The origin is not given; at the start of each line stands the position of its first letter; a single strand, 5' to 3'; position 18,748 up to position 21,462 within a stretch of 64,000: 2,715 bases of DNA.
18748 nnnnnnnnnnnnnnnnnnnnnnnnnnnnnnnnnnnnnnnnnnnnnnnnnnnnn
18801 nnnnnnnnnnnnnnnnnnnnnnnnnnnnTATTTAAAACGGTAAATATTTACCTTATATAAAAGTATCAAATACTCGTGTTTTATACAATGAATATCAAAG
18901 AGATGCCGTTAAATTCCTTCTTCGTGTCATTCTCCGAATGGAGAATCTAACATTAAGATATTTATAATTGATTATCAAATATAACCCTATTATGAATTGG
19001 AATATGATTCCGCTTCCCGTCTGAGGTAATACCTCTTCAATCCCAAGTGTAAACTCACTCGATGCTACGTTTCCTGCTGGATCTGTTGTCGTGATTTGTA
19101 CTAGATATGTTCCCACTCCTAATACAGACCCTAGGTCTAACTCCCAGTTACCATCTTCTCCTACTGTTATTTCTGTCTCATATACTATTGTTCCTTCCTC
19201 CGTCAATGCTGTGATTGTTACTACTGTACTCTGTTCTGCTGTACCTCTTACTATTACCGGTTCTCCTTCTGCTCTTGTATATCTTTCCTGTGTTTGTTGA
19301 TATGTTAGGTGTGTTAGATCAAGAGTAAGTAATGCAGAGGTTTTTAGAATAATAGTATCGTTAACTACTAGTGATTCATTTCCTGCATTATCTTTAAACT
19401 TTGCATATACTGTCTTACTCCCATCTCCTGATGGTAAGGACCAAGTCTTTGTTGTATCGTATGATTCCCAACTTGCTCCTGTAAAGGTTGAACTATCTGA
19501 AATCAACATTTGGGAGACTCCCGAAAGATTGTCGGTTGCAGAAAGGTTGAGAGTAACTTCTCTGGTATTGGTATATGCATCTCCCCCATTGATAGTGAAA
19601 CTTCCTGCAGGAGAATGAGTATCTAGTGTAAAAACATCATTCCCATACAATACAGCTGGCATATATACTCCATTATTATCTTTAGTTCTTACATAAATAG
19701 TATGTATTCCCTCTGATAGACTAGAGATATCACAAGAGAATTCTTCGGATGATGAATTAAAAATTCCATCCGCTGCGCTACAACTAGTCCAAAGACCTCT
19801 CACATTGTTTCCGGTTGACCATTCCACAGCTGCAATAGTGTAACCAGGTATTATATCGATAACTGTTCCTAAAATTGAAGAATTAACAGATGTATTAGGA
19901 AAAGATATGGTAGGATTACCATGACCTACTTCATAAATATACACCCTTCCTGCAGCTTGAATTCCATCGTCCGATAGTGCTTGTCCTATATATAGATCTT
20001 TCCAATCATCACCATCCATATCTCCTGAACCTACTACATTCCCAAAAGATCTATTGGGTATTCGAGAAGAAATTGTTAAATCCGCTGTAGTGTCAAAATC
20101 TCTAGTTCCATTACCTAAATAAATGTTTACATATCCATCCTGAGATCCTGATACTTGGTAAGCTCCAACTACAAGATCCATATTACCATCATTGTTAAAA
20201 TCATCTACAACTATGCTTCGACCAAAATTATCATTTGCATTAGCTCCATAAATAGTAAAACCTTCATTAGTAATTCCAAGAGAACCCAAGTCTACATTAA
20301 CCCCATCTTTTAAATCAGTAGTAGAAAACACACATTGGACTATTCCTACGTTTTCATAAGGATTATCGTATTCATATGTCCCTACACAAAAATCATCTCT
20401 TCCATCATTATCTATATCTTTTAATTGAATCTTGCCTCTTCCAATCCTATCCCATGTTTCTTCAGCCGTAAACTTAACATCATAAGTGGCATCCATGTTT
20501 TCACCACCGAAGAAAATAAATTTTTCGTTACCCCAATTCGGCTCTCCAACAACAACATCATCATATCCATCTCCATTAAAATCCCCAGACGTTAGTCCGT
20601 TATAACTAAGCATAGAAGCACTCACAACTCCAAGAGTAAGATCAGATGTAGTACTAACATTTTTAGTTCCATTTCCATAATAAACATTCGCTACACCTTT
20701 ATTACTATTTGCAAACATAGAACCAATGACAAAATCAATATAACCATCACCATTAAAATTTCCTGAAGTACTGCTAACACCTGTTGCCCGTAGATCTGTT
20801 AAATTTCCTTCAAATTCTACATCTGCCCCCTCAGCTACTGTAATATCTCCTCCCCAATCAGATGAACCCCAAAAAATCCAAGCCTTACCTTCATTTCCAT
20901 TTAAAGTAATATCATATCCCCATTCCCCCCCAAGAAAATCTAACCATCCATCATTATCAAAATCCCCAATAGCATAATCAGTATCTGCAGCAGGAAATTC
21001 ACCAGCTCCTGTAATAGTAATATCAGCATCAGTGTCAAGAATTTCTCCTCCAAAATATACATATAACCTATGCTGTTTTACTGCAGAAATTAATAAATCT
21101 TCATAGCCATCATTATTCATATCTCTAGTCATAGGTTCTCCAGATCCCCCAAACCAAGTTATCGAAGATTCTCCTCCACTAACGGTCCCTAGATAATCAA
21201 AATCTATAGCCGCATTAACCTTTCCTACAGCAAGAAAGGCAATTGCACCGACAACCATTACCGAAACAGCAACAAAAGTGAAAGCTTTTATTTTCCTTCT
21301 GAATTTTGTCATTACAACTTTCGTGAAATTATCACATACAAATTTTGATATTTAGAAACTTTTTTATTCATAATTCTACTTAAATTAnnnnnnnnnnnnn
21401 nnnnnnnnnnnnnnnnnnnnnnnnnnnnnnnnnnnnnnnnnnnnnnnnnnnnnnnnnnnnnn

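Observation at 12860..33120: A ~20-kb block of three co-directional giant surface proteins whose two largest members share a C-terminal module: LPxTG(D/E)E, TM, and a double CarbopepD_reg domain.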

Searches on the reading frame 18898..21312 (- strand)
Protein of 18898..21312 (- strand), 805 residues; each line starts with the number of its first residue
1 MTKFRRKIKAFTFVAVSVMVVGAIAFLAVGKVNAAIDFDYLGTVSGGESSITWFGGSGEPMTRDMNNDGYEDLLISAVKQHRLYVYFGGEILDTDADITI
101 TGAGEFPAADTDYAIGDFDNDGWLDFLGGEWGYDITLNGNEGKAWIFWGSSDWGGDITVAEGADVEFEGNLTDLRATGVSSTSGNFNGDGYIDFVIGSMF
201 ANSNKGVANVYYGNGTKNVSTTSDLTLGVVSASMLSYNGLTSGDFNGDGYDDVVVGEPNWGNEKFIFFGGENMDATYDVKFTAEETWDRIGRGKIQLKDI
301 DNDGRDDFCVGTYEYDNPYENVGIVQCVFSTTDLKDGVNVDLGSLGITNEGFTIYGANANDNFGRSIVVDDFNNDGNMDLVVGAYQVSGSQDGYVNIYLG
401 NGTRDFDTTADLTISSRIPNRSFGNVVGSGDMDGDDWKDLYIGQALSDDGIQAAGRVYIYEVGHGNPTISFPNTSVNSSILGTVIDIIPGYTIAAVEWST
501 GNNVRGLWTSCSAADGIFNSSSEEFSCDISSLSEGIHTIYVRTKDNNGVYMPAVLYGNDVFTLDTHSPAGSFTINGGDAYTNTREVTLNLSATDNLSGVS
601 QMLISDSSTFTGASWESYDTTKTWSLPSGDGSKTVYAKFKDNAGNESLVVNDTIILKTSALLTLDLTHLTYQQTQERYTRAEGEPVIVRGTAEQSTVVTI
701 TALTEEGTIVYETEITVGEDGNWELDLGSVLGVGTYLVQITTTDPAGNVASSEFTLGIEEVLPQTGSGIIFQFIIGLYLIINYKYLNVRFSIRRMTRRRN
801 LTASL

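Call 10: search_protein_families(library=pfam, proteins=[window:18898-21312:-], max_evalue=0.1)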
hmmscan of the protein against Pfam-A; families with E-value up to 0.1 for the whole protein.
window:18898-21312:- (805 aa): 7 families
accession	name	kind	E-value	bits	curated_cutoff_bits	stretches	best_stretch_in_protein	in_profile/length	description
PF01839.29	FG-GAP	-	1.3e-30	105.2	22.1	4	239-261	4-26/37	FG-GAP repeat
PF13517.12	FG-GAP_3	-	1.5e-19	70.7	26.9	4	186-255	2-61/61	FG-GAP-like repeat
PF19077.6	Big_13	-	5.1e-11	43.4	27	1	689-756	32-98/102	Bacterial Ig-like domain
PF02494.22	HYR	-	0.0001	23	21.7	0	728-756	51-79/81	HYR domain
PF17936.7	Big_6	-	0.0041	17.8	27.6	1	687-751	16-74/83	Bacterial Ig domain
PF24893.1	DUF7743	-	0.033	14.3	27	0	581-640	17-65/120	Domain of unknown function (DUF7743)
PF24269.1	DUF7467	-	0.089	14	27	0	519-573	19-73/116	Domain of unknown function (DUF7467)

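Call 12: search_protein_families(library=ncbifam, proteins=[window:18898-21312:-], max_evalue=0.1)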
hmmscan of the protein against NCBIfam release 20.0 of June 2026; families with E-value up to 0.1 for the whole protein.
window:18898-21312:- (805 aa): 4 families
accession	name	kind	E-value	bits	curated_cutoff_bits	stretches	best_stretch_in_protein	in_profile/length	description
NF047446.1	barrel_OmpL47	domain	1.8e-09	37.9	40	2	585-649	4-61/68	OmpL47-type beta-barrel domain-containing protein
NF047539.1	XAC2610_fam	domain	5.7e-09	36.3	35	1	367-413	1-47/89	XAC2610-related protein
NF033510.3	Ca_tandemer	repeat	3.2e-08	33.8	50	1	682-749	29-95/96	Ca2+-stabilized repeat-containing adhesin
NF047441.1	Lepto_OmpL47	equivalog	0.034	13.8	250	0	587-655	259-321/336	multi-beta-barrel domain surface protein OmpL47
